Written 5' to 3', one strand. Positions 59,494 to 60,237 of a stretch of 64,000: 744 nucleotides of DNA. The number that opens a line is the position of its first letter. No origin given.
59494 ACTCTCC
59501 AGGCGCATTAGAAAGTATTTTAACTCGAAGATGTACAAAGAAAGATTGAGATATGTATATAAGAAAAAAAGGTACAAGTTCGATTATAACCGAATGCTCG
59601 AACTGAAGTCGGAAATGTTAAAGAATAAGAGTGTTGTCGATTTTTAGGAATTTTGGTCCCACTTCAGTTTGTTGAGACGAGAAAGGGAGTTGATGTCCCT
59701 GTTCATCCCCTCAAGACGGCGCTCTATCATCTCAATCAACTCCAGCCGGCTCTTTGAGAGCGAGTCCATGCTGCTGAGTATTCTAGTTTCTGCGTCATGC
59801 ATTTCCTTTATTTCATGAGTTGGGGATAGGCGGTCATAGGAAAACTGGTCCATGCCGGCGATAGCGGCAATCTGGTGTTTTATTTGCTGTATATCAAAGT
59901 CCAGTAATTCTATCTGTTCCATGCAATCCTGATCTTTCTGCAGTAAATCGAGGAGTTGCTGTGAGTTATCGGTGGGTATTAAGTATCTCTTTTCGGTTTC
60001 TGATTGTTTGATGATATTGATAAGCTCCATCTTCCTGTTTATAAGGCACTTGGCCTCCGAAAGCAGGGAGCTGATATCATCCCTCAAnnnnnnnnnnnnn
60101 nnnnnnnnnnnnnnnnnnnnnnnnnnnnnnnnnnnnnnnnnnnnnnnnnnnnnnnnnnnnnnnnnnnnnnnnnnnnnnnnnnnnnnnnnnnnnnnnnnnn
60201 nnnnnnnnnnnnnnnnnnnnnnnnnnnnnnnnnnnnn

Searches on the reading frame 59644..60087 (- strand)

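Call 22: search_protein_families(library=pfam, proteins=[window:59644-60087:-], max_evalue=0.01)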
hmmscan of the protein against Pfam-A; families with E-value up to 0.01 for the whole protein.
window:59644-60087:- (147 aa): 2 families
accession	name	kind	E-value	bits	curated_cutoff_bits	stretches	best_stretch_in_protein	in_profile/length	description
PF03803.21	Scramblase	-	0.001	18.9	25.4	1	5-59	15-69/221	Scramblase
PF09873.14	DUF2100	-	0.0052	17.1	23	1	24-131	17-104/210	Uncharacterized protein conserved in archaea (DUF2100)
